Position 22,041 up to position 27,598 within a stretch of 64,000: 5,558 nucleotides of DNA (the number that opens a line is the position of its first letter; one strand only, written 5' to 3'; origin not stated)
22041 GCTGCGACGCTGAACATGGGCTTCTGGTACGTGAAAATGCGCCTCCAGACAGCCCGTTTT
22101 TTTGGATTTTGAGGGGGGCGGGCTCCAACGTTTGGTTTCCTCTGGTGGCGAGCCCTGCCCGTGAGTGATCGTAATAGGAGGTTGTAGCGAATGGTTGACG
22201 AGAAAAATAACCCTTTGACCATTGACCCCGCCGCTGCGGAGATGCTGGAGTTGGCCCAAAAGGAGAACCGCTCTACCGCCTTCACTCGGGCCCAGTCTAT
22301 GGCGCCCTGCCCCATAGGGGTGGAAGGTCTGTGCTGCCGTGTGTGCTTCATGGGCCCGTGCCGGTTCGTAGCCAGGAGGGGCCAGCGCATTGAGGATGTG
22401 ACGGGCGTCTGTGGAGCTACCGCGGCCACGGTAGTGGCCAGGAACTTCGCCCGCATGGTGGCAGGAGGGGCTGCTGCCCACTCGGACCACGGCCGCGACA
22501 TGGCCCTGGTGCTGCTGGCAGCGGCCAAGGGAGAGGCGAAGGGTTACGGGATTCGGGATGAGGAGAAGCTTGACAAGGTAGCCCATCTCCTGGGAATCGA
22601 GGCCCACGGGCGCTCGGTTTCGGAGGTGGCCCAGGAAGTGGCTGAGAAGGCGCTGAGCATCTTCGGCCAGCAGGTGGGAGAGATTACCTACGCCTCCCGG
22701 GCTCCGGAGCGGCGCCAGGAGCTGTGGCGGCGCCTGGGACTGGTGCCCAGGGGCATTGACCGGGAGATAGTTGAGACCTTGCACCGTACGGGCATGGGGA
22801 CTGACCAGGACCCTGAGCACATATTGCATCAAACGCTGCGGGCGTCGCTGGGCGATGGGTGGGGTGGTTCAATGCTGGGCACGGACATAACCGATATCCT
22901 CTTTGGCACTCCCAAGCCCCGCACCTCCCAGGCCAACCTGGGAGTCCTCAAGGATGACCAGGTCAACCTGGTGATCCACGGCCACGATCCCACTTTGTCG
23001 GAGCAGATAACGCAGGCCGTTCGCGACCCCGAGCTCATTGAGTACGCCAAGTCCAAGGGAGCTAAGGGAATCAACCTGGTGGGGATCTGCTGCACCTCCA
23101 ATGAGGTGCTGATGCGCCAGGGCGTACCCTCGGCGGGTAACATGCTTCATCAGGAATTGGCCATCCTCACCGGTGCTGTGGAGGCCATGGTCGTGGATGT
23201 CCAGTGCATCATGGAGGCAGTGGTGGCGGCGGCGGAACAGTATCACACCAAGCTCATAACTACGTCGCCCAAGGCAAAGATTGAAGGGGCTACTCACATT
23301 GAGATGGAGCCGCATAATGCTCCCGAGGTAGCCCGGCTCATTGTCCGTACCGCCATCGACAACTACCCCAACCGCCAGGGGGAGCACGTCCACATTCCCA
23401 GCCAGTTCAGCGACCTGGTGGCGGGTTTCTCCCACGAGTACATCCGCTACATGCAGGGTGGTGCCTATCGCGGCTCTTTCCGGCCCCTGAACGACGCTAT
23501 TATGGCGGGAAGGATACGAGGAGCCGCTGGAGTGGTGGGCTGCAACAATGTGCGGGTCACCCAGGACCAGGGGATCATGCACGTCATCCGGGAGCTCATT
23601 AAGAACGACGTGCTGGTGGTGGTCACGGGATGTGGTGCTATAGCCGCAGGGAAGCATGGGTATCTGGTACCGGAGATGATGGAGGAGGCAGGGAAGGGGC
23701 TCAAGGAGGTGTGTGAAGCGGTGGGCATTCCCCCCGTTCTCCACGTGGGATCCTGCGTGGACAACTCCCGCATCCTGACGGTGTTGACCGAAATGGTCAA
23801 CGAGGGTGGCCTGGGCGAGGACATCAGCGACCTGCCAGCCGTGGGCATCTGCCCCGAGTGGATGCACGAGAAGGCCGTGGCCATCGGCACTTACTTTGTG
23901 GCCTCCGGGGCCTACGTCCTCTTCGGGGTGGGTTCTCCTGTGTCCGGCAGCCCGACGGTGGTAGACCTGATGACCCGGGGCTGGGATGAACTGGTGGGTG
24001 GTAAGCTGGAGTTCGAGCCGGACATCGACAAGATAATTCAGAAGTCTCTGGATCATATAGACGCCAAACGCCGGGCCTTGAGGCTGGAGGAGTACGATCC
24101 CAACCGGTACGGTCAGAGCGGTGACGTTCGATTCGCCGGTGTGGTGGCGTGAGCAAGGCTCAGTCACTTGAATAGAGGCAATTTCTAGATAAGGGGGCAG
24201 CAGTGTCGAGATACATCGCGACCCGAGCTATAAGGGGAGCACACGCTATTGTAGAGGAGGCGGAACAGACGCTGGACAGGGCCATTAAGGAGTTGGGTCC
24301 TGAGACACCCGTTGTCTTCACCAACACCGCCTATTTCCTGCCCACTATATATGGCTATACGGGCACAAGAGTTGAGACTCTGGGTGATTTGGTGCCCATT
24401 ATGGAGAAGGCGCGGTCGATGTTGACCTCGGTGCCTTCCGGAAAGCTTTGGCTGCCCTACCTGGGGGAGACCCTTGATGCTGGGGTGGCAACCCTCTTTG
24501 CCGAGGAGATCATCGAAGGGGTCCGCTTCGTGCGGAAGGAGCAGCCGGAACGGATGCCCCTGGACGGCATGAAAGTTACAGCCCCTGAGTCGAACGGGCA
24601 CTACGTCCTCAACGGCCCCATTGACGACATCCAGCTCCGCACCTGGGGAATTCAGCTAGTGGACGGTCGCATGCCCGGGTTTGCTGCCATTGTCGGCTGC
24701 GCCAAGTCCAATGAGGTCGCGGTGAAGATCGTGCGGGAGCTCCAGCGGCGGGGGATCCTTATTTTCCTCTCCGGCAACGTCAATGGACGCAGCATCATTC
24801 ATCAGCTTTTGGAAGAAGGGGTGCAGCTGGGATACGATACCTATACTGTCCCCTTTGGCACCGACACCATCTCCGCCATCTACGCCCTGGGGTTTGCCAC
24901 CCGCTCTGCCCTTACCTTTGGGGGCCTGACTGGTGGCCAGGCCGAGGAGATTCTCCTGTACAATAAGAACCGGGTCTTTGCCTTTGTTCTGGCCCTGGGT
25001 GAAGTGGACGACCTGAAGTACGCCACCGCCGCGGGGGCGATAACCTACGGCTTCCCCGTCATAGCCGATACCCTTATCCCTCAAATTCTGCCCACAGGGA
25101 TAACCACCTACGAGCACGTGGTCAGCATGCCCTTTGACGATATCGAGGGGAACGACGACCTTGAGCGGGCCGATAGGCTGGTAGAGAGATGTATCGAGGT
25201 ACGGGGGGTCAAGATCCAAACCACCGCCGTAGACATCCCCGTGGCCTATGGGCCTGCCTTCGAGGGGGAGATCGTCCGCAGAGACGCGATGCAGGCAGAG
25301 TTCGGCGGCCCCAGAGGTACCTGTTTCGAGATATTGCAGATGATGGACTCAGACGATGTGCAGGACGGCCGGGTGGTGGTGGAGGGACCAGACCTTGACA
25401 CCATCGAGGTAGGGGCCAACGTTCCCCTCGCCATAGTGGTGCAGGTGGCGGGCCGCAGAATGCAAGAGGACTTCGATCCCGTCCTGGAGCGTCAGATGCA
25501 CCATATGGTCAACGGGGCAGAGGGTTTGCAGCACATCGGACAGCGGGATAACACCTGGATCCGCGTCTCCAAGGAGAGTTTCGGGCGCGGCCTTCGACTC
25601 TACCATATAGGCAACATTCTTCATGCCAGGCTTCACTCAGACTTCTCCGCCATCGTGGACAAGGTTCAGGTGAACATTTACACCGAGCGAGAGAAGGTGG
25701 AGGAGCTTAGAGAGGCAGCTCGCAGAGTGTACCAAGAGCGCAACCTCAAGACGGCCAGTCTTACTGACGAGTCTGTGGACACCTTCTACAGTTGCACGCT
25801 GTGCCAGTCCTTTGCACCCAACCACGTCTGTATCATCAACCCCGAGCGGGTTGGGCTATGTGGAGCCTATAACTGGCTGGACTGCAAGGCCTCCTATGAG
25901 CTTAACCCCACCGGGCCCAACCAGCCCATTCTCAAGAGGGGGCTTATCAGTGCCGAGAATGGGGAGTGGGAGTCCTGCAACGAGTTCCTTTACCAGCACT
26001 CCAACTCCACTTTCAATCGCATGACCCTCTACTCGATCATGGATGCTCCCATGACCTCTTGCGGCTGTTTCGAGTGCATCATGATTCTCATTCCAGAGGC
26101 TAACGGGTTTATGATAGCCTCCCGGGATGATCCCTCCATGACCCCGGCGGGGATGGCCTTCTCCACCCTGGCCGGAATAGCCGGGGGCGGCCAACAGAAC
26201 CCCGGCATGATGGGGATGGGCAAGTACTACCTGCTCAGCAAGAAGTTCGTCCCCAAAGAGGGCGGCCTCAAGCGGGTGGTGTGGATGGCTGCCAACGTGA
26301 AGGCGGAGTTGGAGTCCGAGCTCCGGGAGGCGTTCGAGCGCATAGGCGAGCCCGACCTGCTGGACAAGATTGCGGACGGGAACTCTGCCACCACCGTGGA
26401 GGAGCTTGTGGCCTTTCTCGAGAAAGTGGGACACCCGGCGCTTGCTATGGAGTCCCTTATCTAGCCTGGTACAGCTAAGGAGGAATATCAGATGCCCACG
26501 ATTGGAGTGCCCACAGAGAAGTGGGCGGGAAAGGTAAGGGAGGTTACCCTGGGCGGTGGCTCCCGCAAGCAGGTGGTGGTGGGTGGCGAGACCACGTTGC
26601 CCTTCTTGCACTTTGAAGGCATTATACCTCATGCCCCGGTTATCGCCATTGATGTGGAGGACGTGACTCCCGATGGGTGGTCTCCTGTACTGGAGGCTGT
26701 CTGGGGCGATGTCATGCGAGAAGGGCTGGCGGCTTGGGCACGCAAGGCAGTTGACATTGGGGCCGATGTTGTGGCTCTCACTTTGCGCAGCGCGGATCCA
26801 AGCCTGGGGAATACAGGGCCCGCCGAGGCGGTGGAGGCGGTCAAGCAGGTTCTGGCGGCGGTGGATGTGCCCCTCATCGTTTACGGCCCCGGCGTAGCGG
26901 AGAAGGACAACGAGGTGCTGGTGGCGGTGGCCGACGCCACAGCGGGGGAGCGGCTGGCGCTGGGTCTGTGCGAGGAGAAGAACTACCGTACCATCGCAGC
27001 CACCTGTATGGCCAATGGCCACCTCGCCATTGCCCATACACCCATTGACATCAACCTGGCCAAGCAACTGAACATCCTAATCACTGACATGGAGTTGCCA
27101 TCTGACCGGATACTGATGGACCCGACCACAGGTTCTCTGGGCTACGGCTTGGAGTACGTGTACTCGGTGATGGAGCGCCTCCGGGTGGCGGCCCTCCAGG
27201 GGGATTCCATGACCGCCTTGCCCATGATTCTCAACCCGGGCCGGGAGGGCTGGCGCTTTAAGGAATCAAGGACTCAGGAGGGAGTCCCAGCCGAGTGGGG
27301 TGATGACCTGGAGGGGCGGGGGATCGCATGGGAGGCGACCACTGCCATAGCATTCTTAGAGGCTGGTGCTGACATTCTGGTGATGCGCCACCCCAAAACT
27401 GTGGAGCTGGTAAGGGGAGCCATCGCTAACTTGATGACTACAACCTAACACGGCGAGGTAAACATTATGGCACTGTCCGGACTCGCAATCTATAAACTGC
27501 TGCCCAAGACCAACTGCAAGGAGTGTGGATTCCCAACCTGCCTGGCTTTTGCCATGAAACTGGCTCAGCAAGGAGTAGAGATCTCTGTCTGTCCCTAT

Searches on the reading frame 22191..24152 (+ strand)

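Call 45: search_protein_families(library=pfam, proteins=[window:22191-24152:+], max_evalue=0.00001)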
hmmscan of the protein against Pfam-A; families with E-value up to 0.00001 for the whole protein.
window:22191-24152:+ (653 aa): 1 family
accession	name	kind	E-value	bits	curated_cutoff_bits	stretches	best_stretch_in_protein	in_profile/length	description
PF03063.25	Prismane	-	1e-167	559.3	27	1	47-612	1-512/513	Prismane/CO dehydrogenase family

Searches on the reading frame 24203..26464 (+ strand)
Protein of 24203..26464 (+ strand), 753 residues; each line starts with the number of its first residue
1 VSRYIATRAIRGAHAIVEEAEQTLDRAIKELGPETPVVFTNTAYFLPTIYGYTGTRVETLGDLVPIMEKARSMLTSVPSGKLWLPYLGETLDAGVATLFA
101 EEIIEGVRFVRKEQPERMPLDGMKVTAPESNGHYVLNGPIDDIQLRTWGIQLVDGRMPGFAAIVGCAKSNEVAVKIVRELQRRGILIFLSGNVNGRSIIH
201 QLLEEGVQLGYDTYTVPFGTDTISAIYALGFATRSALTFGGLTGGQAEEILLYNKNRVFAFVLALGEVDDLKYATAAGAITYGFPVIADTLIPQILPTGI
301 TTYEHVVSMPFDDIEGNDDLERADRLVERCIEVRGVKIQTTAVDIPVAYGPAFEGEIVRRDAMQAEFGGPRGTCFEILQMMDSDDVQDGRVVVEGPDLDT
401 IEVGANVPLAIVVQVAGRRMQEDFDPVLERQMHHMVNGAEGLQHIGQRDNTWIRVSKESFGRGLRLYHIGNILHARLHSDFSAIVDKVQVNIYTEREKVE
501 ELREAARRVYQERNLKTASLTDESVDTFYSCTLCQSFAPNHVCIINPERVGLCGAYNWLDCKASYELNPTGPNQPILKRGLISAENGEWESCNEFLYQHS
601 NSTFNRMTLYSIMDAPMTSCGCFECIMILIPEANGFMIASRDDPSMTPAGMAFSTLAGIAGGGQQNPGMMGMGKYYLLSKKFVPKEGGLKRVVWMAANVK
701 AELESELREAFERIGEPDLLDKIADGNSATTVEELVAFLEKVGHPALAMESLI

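Call 45: search_protein_families(library=pfam, proteins=[window:24203-26464:+], max_evalue=0.00001)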
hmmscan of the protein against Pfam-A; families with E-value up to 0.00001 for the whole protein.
window:24203-26464:+ (753 aa): 3 families
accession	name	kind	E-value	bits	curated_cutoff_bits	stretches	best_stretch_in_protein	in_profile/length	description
PF19436.4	ACS_CODH_B_C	-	2.9e-108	361.5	25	1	510-753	1-245/245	ACS/CODH beta subunit C-terminal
PF03598.20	CdhC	-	2.8e-61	206.4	24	1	345-499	1-155/155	CO dehydrogenase/acetyl-CoA synthase complex beta subunit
PF18537.6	CODH_A_N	-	2.4e-26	92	32.2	1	21-110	1-83/83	Carbon monoxide dehydrogenase subunit alpha N-terminal domain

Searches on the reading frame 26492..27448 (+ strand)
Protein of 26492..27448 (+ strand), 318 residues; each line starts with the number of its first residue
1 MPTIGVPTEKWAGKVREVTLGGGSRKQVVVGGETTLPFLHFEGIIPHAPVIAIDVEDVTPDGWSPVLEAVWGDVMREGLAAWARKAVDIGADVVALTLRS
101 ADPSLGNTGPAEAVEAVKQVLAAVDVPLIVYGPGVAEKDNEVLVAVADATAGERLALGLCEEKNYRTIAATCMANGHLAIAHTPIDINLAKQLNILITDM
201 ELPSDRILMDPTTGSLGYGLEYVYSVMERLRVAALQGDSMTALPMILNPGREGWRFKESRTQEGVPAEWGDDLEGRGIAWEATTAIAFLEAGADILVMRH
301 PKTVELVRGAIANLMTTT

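Call 45: search_protein_families(library=pfam, proteins=[window:26492-27448:+], max_evalue=0.00001)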
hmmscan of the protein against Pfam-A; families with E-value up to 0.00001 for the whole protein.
window:26492-27448:+ (318 aa): 1 family
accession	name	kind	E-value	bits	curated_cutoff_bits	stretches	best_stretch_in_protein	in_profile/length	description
PF03599.22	CdhD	-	4.9e-38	131.3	24.8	1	17-303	1-245/387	CO dehydrogenase/acetyl-CoA synthase delta subunit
